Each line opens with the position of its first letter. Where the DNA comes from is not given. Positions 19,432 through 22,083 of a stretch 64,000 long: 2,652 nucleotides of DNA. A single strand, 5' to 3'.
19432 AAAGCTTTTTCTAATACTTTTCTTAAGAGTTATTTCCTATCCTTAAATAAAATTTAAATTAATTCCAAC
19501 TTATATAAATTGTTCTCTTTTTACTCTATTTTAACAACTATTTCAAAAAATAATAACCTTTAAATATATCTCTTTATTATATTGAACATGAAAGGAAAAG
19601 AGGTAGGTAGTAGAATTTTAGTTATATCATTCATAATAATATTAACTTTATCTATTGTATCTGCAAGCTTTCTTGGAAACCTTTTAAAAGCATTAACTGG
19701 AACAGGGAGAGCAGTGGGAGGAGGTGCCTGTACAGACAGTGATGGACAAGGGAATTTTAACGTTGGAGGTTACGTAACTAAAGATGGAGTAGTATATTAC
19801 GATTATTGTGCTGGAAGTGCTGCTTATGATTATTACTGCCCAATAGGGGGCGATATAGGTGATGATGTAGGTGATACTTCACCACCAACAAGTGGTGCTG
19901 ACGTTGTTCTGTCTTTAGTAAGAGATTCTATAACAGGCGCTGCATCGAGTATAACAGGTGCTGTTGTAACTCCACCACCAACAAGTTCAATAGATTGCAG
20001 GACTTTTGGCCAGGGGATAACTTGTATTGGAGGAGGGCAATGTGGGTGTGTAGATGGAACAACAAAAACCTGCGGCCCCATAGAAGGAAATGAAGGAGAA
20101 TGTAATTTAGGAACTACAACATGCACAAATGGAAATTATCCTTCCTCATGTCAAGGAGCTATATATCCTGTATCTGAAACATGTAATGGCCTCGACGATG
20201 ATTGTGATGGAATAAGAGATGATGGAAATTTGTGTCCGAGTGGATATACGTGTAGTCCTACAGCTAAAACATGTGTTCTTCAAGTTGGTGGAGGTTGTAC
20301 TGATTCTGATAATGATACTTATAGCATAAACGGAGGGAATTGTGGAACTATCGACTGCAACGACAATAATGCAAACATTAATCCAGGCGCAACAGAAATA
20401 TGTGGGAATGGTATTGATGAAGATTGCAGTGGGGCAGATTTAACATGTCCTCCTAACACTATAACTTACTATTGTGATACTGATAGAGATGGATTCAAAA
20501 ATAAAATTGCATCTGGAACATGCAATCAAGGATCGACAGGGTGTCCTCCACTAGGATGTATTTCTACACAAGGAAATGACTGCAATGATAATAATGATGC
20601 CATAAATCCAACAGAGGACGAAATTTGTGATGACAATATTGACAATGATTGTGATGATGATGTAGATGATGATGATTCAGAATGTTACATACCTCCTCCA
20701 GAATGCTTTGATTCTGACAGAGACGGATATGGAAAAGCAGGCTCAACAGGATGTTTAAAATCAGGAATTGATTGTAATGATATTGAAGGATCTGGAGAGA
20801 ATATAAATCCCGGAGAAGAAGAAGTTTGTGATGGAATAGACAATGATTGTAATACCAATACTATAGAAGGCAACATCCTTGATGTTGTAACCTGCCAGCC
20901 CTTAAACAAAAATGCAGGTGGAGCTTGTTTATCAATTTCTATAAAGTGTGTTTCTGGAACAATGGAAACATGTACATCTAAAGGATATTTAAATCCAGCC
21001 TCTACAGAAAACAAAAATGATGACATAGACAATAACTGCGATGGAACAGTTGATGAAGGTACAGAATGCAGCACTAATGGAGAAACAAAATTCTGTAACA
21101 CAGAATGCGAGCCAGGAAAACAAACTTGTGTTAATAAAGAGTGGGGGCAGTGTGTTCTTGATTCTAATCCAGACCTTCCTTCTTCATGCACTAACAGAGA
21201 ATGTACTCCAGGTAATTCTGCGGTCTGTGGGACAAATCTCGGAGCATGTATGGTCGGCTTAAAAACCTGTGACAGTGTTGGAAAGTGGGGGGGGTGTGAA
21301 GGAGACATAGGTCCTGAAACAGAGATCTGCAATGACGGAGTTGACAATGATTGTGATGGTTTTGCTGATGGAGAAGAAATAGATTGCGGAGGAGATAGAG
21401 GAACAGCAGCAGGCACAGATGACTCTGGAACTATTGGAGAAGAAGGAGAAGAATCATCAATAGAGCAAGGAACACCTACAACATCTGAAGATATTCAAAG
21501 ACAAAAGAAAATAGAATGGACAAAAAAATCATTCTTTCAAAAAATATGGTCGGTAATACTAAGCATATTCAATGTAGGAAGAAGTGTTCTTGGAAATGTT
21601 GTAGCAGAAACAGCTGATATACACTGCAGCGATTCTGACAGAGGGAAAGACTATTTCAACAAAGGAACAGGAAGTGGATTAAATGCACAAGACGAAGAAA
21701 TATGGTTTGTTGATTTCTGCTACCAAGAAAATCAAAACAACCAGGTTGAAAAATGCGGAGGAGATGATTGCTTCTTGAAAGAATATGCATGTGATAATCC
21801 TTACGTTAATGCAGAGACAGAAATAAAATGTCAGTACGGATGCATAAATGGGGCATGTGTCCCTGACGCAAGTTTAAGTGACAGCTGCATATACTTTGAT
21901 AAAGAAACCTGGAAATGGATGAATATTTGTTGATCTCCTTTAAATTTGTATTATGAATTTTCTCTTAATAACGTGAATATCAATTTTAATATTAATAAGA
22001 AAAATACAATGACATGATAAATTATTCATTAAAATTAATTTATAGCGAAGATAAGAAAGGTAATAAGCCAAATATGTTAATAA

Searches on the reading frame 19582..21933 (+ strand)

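Call 48: search_protein_families(library=pfam, proteins=[window:19582-21933:+], max_evalue=0.01)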
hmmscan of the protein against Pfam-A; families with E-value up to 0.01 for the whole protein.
window:19582-21933:+ (783 aa): 2 families
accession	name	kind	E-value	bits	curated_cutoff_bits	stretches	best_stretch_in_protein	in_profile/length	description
PF11617.13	Cu-binding_MopE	-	2.5e-32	111.2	27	6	258-285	1-27/30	Putative metal-binding motif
PF01733.24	Nucleoside_tran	-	0.0051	16.7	29.8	1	619-693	109-183/309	Nucleoside transporter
